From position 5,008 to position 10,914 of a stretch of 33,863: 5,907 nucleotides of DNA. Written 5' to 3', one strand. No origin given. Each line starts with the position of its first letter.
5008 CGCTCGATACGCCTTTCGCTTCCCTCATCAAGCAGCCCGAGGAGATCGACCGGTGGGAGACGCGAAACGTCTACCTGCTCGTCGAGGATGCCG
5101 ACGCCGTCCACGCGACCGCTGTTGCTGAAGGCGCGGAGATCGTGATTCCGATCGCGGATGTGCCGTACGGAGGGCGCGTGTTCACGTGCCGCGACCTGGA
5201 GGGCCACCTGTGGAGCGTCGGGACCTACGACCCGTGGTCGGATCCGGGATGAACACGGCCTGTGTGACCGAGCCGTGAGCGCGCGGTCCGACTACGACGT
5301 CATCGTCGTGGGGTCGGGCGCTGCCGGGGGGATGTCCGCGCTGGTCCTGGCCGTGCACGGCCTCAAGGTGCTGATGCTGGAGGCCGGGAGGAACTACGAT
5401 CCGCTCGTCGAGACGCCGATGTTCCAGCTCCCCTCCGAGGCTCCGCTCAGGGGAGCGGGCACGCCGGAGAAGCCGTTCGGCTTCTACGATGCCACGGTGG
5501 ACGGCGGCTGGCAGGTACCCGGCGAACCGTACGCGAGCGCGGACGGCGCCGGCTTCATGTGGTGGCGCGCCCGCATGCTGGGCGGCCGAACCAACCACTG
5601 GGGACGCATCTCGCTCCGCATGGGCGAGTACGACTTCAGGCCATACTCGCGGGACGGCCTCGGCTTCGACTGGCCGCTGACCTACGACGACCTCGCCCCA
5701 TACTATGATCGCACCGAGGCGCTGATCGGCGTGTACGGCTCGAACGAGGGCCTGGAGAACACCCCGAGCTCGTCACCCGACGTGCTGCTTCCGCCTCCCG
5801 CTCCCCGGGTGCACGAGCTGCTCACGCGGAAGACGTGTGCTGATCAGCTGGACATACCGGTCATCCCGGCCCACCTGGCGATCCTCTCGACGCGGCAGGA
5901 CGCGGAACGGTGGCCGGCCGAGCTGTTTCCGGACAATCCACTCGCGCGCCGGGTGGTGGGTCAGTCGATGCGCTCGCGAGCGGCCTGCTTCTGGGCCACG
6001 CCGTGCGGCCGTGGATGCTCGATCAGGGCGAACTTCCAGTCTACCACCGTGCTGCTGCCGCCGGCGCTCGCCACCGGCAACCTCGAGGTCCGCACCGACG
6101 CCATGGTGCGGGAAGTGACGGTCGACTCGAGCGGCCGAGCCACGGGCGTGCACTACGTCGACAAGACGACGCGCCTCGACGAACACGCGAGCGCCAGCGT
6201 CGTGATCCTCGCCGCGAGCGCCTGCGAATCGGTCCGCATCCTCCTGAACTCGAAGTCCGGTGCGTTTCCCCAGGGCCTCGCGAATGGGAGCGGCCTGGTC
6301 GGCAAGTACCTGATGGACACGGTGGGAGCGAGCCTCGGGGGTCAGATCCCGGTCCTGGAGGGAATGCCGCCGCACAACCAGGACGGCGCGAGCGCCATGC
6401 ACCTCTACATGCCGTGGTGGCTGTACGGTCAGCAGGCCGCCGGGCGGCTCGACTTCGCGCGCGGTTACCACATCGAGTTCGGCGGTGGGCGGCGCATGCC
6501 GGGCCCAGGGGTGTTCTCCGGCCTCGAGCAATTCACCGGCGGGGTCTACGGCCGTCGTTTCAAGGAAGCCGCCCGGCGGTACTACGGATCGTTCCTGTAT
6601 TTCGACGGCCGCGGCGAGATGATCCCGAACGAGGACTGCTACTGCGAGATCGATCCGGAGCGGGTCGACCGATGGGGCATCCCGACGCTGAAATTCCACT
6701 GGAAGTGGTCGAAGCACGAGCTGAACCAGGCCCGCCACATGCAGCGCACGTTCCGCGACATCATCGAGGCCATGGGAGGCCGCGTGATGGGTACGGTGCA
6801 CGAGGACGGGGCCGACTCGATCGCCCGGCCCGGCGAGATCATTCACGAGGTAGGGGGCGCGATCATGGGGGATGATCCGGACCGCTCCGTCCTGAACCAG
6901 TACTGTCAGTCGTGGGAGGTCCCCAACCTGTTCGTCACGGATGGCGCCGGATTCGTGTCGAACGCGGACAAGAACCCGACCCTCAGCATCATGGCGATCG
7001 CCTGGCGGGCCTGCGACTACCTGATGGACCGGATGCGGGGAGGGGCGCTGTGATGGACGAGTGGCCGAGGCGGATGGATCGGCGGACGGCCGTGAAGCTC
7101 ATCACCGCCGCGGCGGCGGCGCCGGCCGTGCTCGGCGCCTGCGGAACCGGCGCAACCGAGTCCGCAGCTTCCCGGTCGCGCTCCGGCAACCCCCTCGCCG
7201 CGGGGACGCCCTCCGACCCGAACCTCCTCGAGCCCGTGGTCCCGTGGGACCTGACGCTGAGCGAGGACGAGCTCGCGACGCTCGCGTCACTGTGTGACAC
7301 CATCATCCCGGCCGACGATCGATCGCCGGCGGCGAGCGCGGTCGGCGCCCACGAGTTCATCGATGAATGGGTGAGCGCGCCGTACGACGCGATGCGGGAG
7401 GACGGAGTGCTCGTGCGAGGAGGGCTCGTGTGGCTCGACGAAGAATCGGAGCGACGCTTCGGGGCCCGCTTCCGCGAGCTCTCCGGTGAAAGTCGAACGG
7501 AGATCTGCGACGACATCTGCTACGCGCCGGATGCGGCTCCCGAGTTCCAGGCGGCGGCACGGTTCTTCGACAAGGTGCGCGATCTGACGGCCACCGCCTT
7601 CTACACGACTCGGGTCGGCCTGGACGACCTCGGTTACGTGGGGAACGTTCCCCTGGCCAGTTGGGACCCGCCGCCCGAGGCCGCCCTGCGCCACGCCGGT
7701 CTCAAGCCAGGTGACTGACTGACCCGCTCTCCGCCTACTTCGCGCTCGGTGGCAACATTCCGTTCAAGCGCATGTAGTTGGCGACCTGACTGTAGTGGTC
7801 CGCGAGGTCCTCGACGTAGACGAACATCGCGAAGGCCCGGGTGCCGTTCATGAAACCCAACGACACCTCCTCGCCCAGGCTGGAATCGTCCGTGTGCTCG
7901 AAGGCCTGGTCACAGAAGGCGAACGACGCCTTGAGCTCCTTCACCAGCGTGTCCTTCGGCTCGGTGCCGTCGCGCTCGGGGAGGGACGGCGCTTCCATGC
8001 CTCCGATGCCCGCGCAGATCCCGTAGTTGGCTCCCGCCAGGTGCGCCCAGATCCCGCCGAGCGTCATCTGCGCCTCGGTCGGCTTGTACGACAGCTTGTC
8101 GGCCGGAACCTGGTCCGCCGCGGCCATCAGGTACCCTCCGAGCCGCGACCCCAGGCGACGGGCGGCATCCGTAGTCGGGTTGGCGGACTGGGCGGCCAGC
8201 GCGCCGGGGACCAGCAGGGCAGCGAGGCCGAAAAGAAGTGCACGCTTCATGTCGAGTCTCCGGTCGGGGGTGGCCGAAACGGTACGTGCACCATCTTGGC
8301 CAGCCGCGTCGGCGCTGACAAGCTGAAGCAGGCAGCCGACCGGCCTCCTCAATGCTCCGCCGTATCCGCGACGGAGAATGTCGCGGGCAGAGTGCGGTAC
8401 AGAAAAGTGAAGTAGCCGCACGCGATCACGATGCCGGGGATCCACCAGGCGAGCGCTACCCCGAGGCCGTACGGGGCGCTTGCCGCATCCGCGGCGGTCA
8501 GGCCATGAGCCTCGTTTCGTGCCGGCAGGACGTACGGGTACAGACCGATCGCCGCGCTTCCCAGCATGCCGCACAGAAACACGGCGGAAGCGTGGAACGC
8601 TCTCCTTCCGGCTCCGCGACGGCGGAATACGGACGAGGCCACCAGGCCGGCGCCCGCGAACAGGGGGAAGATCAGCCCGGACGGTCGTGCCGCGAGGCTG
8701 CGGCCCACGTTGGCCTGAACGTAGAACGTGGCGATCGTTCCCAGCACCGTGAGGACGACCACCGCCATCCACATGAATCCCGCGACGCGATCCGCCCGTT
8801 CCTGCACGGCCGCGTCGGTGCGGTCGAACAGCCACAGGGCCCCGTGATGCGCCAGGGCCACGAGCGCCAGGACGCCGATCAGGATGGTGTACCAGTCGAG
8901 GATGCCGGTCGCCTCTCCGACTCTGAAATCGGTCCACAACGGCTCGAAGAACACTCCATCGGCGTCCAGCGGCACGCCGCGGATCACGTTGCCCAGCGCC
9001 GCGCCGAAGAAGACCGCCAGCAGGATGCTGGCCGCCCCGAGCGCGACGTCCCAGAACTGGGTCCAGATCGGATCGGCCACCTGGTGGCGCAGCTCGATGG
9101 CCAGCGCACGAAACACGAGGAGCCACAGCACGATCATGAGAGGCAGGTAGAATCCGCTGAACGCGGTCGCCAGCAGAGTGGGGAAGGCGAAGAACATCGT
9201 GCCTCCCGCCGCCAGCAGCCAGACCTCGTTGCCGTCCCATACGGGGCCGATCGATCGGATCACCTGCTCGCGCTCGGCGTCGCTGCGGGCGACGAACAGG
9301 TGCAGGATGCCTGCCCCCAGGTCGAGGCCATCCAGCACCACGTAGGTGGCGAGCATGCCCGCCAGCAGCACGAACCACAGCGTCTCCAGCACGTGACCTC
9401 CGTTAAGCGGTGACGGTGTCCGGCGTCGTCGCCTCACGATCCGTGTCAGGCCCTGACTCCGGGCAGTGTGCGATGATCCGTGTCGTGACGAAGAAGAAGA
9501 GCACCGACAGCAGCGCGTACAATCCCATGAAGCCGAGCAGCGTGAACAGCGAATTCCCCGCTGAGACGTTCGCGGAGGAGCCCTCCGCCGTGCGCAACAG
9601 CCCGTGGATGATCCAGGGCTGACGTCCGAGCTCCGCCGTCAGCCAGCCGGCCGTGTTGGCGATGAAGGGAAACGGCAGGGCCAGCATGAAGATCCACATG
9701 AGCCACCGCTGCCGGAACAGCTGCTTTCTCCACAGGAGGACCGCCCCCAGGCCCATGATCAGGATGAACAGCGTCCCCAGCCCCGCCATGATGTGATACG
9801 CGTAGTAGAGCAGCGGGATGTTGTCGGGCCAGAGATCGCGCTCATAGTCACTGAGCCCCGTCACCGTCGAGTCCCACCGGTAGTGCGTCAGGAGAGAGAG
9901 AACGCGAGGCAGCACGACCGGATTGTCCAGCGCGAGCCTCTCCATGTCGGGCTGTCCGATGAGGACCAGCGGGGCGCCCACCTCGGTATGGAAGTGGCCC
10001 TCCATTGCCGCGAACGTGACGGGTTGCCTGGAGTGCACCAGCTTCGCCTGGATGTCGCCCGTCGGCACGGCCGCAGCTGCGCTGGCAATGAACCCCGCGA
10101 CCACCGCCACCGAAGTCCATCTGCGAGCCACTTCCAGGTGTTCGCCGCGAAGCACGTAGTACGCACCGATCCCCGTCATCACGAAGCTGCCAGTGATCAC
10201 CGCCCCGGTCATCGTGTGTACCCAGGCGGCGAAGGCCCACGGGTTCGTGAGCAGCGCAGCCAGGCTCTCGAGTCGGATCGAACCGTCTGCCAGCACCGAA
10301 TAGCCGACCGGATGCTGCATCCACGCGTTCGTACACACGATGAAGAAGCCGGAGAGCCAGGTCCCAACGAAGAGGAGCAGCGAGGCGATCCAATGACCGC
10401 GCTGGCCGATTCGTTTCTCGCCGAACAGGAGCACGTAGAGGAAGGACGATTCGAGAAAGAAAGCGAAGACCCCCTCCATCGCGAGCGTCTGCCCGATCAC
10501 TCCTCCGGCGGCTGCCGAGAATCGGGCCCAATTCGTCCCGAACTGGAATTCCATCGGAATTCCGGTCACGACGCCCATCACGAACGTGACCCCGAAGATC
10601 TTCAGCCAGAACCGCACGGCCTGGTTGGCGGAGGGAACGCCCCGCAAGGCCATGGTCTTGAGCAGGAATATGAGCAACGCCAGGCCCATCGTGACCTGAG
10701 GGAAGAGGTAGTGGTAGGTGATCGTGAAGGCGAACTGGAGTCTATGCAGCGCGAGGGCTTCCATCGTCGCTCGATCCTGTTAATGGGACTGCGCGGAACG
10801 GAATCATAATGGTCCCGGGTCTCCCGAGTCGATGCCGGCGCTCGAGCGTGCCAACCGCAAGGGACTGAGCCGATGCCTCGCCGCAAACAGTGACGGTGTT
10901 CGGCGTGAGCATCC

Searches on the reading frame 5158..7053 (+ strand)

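Call 10: search_protein_families(library=pfam, proteins=[window:5158-7053:+], max_evalue=0.001)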
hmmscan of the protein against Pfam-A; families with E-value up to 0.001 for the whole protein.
window:5158-7053:+ (631 aa): 5 families
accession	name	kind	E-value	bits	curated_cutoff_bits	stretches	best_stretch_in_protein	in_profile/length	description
PF05199.19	GMC_oxred_C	-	1.8e-22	80.8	24.6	1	492-615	3-139/139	GMC oxidoreductase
PF00732.25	GMC_oxred_N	-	1.4e-10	41.8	23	1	283-385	117-213/218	GMC oxidoreductase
PF00890.30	FAD_binding_2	-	2.2e-05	24.3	20.4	1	47-78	1-32/414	FAD binding domain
PF01494.25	FAD_binding_3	-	0.00016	21.4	22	1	45-76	1-32/349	FAD binding domain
PF03486.20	HI0933_like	-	0.00085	19.3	50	0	47-78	2-33/244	HI0933-like protein Rossmann domain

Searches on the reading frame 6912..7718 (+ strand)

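Call 10: search_protein_families(library=pfam, proteins=[window:6912-7718:+], max_evalue=0.001)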
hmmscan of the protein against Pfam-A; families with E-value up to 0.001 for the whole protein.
window:6912-7718:+ (268 aa): 1 family
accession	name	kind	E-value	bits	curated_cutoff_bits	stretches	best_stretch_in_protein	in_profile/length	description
PF13618.11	Gluconate_2-dh3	-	8.5e-25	88.1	23.4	1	118-244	1-127/135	Gluconate 2-dehydrogenase subunit 3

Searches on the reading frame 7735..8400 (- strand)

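Call 10: search_protein_families(library=pfam, proteins=[window:7735-8400:-], max_evalue=0.001)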
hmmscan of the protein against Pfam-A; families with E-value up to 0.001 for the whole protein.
window:7735-8400:- (221 aa): 1 family
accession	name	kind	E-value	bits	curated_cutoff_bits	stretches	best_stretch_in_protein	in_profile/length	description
PF12867.12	DinB_2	-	6.2e-06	27.1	24.8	1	91-205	9-127/128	DinB superfamily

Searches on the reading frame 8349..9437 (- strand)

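Call 10: search_protein_families(library=pfam, proteins=[window:8349-9437:-], max_evalue=0.001)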
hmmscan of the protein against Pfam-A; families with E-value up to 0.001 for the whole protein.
window:8349-9437:- (362 aa): 1 family
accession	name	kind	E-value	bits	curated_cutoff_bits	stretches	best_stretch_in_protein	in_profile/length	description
PF02322.20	Cyt_bd_oxida_II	-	1.3e-80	271.4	35.6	1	17-349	1-301/302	Cytochrome bd terminal oxidase subunit II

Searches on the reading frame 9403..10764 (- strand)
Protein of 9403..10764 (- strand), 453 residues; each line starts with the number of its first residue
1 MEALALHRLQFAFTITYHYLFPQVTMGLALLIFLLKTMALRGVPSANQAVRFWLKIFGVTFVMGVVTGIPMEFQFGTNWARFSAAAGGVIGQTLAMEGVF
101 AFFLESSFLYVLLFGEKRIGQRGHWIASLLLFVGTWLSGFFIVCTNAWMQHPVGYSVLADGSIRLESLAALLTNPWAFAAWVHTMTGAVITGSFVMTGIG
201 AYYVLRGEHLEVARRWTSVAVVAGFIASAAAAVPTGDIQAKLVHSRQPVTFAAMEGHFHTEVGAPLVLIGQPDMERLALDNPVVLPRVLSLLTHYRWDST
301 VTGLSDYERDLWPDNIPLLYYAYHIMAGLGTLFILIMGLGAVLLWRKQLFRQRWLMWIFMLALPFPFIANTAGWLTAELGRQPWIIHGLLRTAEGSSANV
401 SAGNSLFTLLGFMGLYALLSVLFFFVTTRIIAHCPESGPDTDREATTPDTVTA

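Call 10: search_protein_families(library=pfam, proteins=[window:9403-10764:-], max_evalue=0.001)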
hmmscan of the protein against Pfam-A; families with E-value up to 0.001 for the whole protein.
window:9403-10764:- (453 aa): 1 family
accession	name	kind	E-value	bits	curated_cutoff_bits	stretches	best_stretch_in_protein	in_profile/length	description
PF01654.22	Cyt_bd_oxida_I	-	6.3e-135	450.4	26.2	1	6-433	1-416/418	Cytochrome bd terminal oxidase subunit I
